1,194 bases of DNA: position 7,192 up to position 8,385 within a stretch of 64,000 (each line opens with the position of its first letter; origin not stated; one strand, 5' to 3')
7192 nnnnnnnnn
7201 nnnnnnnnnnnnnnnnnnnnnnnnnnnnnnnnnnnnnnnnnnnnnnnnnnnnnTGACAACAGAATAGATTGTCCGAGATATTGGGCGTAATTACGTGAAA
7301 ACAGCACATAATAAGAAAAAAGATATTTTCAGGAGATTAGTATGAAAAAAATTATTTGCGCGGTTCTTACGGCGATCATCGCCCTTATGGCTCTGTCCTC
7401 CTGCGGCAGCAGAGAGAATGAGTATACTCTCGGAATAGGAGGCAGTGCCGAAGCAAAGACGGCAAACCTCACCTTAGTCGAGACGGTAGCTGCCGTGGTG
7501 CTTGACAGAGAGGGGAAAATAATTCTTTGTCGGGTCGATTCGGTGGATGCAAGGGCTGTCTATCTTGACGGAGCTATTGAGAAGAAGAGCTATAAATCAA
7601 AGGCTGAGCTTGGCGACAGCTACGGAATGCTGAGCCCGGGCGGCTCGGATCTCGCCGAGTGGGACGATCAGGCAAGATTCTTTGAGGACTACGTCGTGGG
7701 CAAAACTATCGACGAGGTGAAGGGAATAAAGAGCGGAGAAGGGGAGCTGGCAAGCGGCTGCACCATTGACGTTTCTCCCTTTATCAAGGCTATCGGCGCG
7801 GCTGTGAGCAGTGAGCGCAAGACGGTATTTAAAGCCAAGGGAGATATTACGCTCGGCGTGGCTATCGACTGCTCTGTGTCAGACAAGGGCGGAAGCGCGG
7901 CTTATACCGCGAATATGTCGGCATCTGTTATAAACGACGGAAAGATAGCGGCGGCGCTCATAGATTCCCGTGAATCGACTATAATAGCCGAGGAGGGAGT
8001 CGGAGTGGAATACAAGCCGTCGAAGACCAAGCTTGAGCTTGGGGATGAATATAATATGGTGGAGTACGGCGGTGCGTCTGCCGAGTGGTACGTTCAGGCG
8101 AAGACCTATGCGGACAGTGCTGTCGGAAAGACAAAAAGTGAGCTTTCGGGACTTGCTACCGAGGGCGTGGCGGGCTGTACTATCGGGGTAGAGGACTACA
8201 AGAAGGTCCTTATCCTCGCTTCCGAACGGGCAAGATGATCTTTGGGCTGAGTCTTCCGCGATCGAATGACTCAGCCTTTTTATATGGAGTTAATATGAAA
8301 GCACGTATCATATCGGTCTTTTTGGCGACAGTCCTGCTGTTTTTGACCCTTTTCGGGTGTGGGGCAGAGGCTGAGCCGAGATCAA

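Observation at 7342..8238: Lipoprotein with two FMN_bind-like repeats whose flavinylation motif reads G-C-T instead of G-A-T, directly upstream of apbE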

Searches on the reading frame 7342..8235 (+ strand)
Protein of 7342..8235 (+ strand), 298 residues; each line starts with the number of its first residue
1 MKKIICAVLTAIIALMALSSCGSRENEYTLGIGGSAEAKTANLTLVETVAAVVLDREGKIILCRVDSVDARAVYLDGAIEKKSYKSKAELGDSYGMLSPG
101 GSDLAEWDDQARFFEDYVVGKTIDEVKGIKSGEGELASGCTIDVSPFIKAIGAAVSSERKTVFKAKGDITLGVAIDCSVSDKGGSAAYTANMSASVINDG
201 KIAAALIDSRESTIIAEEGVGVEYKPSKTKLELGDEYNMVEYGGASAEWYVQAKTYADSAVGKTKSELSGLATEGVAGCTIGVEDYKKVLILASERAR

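Call 3: search_protein_families(library=pfam, proteins=[window:7342-8235:+], max_evalue=1)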
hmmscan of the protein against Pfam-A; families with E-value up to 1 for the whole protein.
window:7342-8235:+ (298 aa): 0 families

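Call 4: search_protein_families(library=ncbifam, proteins=[window:7342-8235:+], max_evalue=1)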
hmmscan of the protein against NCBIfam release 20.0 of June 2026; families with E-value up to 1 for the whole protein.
window:7342-8235:+ (298 aa): 3 families
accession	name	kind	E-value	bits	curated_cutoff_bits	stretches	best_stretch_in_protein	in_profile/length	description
NF050142.1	PG1828_fam_lipo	equivalog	0.013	16.2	50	1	1-53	1-48/59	PG1828 family lipoprotein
NF047408.1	SA0632_fam_LP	equivalog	0.2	11.3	70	1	1-26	1-24/68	SA0632 family lipoprotein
NF047847.2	SS_mature_LptM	equivalog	0.27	11.4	27.7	1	1-22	1-21/31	LPS translocon maturation chaperone LptM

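Call 6: find_homologous_proteins(query=window:7342-8235:+, max_evalue=0.001)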
Query window:7342-8235:+ (298 aa): 141 proteins with E <= 0.001 among 3987 candidates; the best 120 are listed.
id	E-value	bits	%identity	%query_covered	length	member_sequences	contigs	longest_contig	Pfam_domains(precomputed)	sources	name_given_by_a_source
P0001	2.2e-182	623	100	100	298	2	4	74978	-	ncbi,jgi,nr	ncbi:MAG: hypothetical protein E7641_01015 [Ruminococcaceae bacterium]|nr:hypothetical protein [Osci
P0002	1.6e-134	466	73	100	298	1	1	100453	-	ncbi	-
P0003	2.6e-89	317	55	100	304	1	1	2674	-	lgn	-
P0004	2.5e-88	314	52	100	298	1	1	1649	-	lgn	-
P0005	1.7e-87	311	53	100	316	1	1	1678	-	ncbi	-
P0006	1.9e-85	305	52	100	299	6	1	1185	-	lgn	-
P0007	1.8e-84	301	52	100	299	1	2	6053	-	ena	-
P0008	3.8e-84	300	53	100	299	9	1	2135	-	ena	-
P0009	4.5e-84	300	52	100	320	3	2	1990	-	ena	-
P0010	1.2e-83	299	52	96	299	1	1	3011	-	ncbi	-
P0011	1.8e-83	298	52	96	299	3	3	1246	-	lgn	-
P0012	6.4e-83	296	51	100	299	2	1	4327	-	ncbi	-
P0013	1.2e-82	296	51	100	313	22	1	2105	-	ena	-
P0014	1.7e-81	292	51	100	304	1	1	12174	-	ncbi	-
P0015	3.5e-80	287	51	100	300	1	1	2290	-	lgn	-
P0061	3.7e-50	189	43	100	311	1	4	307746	-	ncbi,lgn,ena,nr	ncbi:MAG: hypothetical protein IJW53_02195 [Clostridia bacterium]|nr:hypothetical protein [Clostridi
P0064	9.0e-47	178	40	100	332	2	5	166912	-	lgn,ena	-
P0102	5.6e-32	129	36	76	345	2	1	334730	-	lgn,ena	-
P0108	1.6e-28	118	31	83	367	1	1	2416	-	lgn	-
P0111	1.0e-27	115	33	100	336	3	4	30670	-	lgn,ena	-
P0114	1.8e-26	111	34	76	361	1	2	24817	-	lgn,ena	-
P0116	8.3e-26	109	33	91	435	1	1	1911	-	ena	-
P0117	4.7e-25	107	33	78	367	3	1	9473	-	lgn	-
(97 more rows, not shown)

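Call 8: search_protein_families(library=pfam, alignment_id=A1, max_evalue=1)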
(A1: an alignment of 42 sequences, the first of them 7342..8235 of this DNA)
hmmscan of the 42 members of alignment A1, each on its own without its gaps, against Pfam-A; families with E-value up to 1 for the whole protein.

A. member 1, window:7342-8235:+ (298 aa): 0 families

B. families by the number of members that match (of 42 scanned): 56 families (the first 25 are shown)
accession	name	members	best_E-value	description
PF16339.10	DUF4969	6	0.03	Domain of unknown function (DUF4969)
PF11057.13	Cortexin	5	0.0027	Cortexin of kidney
PF24204.1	DUF7428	2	0.012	Domain of unknown function (DUF7428)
PF09285.17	Elong-fact-P_C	2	0.015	Elongation factor P, C-terminal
PF20205.3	DUF6567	2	0.02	Family of unknown function (DUF6567)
PF25595.1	Phage_TTP_16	1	0.0027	Phage tail tube protein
PF03423.18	CBM_25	1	0.0052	Carbohydrate binding domain (family 25)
PF19612.4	DUF6117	1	0.0082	Family of unknown function (DUF6117)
PF19996.4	ivWA-helical_N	1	0.013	N-terminal helical region fused to the FtsH ternary system vWA domain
PF19911.4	DUF6384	1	0.014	Family of unknown function (DUF6384)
PF00541.23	Adeno_knob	1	0.014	Adenoviral fibre protein (knob domain)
PF08534.16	Redoxin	1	0.015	Redoxin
PF12666.12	PrgI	1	0.023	PrgI family protein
PF24388.1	Permuted_GreAB-C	1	0.026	Permuted GreAB-C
PF20992.2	CBP66_2nd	1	0.026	Nuclear cap binding complex subunit CBP66 second domain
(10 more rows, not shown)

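Call 10: search_solved_structures(query=A1, max_evalue=10, show_alignments=3)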
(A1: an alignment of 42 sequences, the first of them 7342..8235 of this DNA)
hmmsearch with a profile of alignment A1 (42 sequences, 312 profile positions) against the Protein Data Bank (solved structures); distinct sequences matched with E-value up to 10: 5.
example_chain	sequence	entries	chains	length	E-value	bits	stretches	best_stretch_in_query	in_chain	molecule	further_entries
2kzx_A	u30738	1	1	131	3.6e-09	39.6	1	97-174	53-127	Uncharacterized protein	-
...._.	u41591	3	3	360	0.13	14.8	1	225-282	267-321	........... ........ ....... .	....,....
3cml_A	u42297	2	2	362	0.13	14.7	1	225-282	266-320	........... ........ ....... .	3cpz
9cc5_A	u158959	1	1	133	0.88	12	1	157-221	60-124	Amylin-NHO-22 Binder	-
4p1t_A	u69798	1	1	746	0.95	11.9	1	224-282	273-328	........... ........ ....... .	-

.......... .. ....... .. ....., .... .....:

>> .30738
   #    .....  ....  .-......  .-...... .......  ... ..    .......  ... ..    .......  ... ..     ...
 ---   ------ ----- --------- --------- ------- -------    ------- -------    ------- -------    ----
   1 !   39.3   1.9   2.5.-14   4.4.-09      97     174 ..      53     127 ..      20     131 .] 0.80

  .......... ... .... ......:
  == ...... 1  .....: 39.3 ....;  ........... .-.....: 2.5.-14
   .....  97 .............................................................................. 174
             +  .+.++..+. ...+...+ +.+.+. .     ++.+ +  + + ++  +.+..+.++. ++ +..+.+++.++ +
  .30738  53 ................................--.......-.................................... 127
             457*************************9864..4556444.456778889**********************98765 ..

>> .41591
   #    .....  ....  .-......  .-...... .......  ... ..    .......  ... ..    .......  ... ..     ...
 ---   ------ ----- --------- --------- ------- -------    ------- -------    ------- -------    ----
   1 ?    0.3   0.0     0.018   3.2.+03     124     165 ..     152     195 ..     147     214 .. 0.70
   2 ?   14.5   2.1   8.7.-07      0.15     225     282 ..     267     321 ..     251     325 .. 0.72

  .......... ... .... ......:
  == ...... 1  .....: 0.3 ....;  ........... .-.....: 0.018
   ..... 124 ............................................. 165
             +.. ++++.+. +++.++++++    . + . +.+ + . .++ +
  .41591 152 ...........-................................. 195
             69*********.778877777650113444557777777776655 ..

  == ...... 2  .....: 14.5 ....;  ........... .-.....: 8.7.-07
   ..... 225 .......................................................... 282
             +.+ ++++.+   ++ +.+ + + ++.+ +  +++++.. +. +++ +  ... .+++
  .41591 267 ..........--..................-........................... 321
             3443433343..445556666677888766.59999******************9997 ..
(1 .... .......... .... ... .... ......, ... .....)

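Call 12: search_protein_families(library=pfam, proteins=[P0108, P0114, P0117, P0116], max_evalue=10)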
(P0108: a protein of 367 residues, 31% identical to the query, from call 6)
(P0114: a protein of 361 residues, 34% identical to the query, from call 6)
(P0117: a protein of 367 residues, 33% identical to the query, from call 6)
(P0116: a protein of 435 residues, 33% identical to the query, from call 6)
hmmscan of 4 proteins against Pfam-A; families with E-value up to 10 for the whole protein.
P0108 (367 aa): 2 families
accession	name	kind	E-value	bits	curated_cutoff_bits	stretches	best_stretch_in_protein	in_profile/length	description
PF13622.12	4HBT_3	-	0.45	11.2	24.3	1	253-292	9-47/83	Acyl-CoA thioesterase N-terminal domain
PF07556.16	DUF1538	-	0.5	10.1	22.6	1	261-294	141-174/211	Protein of unknown function (DUF1538)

P0114 (361 aa): 3 families
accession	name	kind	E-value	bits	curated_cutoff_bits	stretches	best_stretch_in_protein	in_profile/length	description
PF24153.1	Meg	-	0.055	14.1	27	0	310-342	22-54/88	Maternally expressed gene family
PF03544.19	TonB_C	-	0.072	14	24.6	0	245-269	22-46/79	Gram-negative bacterial TonB protein C-terminal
PF04277.18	OAD_gamma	-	0.9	10.7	27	1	7-56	17-61/76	Oxaloacetate decarboxylase, gamma chain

P0117 (367 aa): 2 families
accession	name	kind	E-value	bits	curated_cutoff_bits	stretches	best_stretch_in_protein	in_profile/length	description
PF00541.23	Adeno_knob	-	0.014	15.5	25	1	94-156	48-103/182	Adenoviral fibre protein (knob domain)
PF01938.26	TRAM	-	0.15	12.3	21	1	80-122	18-60/61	TRAM domain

P0116 (435 aa): 0 families

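Call 15: find_encoding_contigs(protein=P0002, flank=6000, max_places=2)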
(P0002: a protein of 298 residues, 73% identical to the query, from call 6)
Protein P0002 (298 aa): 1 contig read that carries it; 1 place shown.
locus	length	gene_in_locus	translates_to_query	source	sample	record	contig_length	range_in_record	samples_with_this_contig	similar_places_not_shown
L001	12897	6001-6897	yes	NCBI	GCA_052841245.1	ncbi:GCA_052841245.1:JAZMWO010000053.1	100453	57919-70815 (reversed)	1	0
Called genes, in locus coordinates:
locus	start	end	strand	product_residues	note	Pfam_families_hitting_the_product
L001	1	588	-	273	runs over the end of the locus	PF02311:AraC_binding, PF07883:Cupin_2 (weak), PF12833:HTH_18, PF00165:HTH_AraC (weak)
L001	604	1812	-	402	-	PF01168:Ala_racemase_N, PF00842:Ala_racemase_C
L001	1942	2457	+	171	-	-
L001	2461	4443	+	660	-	PF13439:Glyco_transf_4, PF13477:Glyco_trans_4_2, PF13579:Glyco_trans_4_4, PF13692:Glyco_trans_1_4, PF04230:PS_pyruv_trans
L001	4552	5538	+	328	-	PF16654:DAPDH_C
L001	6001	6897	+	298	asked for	-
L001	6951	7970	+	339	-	PF02424:ApbE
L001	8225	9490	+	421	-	PF13375:RnfC_N, PF01512:Complex1_51K, PF10531:SLBB, PF00037:Fer4 (weak), PF12837:Fer4_6 (weak), PF12838:Fer4_7, PF13183:Fer4_8, PF13484:Fer4_16 (weak), +2 more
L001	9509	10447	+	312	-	PF03116:NQR2_RnfD_RnfE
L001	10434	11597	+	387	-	PF04205:FMN_bind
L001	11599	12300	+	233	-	PF02508:Rnf-Nqr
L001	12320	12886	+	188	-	PF02508:Rnf-Nqr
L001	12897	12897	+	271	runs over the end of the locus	PF04060:FeS, PF12838:Fer4_7 (weak), PF13237:Fer4_10 (weak), PF14697:Fer4_21 (weak), PF13187:Fer4_9 (weak), PF13237:Fer4_10, PF12838:Fer4_7, PF00037:Fer4, +9 more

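Call 16: find_encoding_contigs(protein=P0061, flank=6000, max_places=2)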
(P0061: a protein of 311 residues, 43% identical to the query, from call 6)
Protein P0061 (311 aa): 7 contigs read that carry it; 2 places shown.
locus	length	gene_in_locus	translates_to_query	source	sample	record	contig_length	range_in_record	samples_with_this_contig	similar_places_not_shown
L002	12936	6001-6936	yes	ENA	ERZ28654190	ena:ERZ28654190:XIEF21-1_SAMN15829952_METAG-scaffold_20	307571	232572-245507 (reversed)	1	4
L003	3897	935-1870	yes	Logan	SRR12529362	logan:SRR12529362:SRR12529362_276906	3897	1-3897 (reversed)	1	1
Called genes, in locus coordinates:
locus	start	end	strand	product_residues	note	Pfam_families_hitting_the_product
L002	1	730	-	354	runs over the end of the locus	PF00365:PFK, PF01513:NAD_kinase (weak)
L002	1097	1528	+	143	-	PF02142:MGS (weak)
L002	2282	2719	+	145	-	PF09148:DUF1934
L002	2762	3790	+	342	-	PF06144:DNA_pol3_delta, PF21694:DNA_pol3_delta_C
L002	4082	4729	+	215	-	PF00160:Pro_isomerase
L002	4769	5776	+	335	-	PF03590:AsnA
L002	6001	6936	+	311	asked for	-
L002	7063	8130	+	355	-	PF02424:ApbE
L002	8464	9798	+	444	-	PF13375:RnfC_N, PF01512:Complex1_51K, PF10531:SLBB, PF13187:Fer4_9 (faint), PF12837:Fer4_6 (weak), PF13183:Fer4_8, PF13237:Fer4_10, PF12838:Fer4_7 (weak), +4 more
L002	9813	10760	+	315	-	PF03116:NQR2_RnfD_RnfE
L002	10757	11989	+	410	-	PF04205:FMN_bind (weak)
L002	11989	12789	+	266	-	PF02508:Rnf-Nqr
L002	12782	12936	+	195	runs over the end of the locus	PF02508:Rnf-Nqr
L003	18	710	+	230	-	PF03590:AsnA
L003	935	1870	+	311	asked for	-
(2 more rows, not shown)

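Call 17: find_encoding_contigs(protein=P0102, flank=6000, max_places=1)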
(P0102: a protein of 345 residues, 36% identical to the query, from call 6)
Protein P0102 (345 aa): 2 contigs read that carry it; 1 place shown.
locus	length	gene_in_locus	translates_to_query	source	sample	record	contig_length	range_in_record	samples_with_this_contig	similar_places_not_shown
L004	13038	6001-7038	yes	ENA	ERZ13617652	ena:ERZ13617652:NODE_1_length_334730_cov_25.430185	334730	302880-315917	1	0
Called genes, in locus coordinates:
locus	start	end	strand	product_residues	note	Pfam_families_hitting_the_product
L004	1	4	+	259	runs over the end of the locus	PF01416:PseudoU_synth_1, PF10105:DUF2344 (faint), PF01416:PseudoU_synth_1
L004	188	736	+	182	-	PF04014:MazE_antitoxin, PF15714:SpoVT_C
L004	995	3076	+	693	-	PF01266:DAO (faint), PF07992:Pyr_redox_2, PF13454:NAD_binding_9 (faint), PF00070:Pyr_redox (weak)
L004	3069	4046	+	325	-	PF00348:polyprenyl_synt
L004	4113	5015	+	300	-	PF01040:UbiA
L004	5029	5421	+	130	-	PF07009:NusG_II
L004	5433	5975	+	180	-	PF07456:Hpre_diP_synt_I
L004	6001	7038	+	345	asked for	-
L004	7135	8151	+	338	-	PF02424:ApbE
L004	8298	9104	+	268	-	PF01503:PRA-PH (faint), PF03819:MazG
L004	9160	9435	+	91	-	PF00216:Bac_DNA_binding, PF18291:HU-HIG, PF18175:HU-CCDC81_bac_2 (weak)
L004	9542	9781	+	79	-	PF01479:S4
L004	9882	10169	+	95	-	PF07873:YabP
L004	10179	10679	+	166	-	PF09578:Spore_YabQ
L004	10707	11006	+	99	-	PF04977:DivIC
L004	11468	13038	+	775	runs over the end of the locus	PF19732:SpoIIE_N, PF07228:SpoIIE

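Call 18: find_encoding_contigs(protein=P0114, flank=6000, max_places=1)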
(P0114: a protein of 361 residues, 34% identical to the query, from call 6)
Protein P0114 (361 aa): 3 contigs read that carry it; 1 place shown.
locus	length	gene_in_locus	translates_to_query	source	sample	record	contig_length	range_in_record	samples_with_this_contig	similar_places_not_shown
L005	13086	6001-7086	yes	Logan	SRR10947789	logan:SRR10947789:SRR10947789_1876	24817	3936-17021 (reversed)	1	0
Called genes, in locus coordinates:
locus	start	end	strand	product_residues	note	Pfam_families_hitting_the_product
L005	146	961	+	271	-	PF06342:DUF1057 (weak), PF00561:Abhydrolase_1, PF12146:Hydrolase_4, PF12697:Abhydrolase_6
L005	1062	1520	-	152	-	PF01638:HxlR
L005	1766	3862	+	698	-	PF07992:Pyr_redox_2, PF00070:Pyr_redox (weak)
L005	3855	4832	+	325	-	PF00348:polyprenyl_synt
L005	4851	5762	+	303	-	PF01040:UbiA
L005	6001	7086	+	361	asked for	-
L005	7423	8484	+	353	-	PF02424:ApbE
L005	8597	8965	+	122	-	PF07009:NusG_II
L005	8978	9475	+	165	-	PF07456:Hpre_diP_synt_I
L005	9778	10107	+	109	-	PF01169:GDT1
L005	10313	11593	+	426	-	PF01476:LysM, PF23473:LysM3_LYK4_5 (faint), PF23577:LysM_RLK (faint), PF01476:LysM, PF00704:Glyco_hydro_18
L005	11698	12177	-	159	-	PF02590:SPOUT_MTase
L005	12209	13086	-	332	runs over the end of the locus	PF20903:SPL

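Call 19: find_encoding_contigs(protein=P0111, flank=6000, max_places=1)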
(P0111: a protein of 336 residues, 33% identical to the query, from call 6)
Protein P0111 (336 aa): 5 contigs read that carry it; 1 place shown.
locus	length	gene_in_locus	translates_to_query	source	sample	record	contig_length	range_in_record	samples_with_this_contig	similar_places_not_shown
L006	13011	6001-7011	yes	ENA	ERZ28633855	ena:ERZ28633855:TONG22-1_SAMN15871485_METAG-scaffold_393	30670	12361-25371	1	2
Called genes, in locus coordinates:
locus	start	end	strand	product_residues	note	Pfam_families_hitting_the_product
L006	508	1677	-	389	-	PF00365:PFK, PF01513:NAD_kinase (weak)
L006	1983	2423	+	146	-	PF02142:MGS (weak)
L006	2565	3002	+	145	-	PF09148:DUF1934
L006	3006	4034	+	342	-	PF06144:DNA_pol3_delta (weak), PF21694:DNA_pol3_delta_C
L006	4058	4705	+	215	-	PF00160:Pro_isomerase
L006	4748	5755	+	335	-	PF03590:AsnA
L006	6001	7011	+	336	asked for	-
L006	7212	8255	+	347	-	PF02424:ApbE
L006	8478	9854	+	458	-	PF13375:RnfC_N, PF01512:Complex1_51K, PF10531:SLBB, PF13187:Fer4_9 (faint), PF13183:Fer4_8 (weak), PF13237:Fer4_10 (weak), PF12838:Fer4_7 (weak), PF13534:Fer4_17 (weak)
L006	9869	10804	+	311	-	PF03116:NQR2_RnfD_RnfE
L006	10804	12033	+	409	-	PF04205:FMN_bind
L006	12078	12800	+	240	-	PF02508:Rnf-Nqr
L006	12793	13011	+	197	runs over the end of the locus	PF02508:Rnf-Nqr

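Call 20: find_encoding_contigs(protein=P0064, flank=6000, max_places=1)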
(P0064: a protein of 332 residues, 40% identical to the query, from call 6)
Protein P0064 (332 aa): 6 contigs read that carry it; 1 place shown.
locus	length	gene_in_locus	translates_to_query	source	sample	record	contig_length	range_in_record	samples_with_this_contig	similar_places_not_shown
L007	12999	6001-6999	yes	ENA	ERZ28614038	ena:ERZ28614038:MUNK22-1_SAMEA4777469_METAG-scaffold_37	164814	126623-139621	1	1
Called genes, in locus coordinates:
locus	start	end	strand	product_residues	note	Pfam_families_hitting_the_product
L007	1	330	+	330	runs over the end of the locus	PF02729:OTCace_N, PF00185:OTCace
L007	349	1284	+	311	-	PF00696:AA_kinase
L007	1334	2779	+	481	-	PF03606:DcuC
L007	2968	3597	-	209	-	PF01316:Arg_repressor, PF02863:Arg_repressor_C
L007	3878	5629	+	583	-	PF03485:Arg_tRNA_synt_N, PF00750:tRNA-synt_1d, PF05746:DALR_1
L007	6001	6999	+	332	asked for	-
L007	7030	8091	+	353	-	PF02424:ApbE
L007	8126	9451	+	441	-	PF13375:RnfC_N, PF01512:Complex1_51K, PF10531:SLBB, PF13187:Fer4_9 (faint), PF12838:Fer4_7 (weak), PF13183:Fer4_8 (weak), PF13237:Fer4_10 (weak), PF13534:Fer4_17 (weak)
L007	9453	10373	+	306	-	PF03116:NQR2_RnfD_RnfE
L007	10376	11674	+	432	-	PF04205:FMN_bind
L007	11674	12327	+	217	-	PF02508:Rnf-Nqr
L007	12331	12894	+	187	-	PF02508:Rnf-Nqr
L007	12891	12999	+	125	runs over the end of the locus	PF07009:NusG_II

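Call 21: predict_structure(alignment_id=A1)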
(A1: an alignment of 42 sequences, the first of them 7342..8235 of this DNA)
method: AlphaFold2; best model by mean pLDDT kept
length: 298 residues; sequences in the alignment: 42
mean_pLDDT: 94.0   pTM: 0.88
mean pLDDT of the five models: 94.0, 93.5, 93.5, 92.6, 92.3
residues with pLDDT >= 90: 239; 70-90: 51; 50-70: 8; < 50: 0
segments of 3 or more residues with pLDDT < 50: none
pLDDT, mean of each block of 10 residues (from residue 1): 82 73 86 98 98 98 98 97 97 88 89 97 97 86 96 98 96 98 97 98 98 96 95 95 90 98 98 90 96 98
secondary structure, 60 per line:
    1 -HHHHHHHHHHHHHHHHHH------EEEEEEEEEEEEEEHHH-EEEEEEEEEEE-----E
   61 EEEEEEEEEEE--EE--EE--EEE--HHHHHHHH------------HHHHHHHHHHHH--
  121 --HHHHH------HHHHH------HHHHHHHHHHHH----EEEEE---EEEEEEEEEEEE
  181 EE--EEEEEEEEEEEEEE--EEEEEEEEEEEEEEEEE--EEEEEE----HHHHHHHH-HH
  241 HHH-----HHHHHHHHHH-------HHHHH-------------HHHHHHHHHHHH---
elements in order: H2-19 E26-39 E44-54 E60-71 E82-84 H87-94 H107-118 H123-127 H134-138 H145-156 E161-165 E169-182 E185-198 E201-217 E220-225 H230-237 H239-243 H249-258 H266-270 H284-295
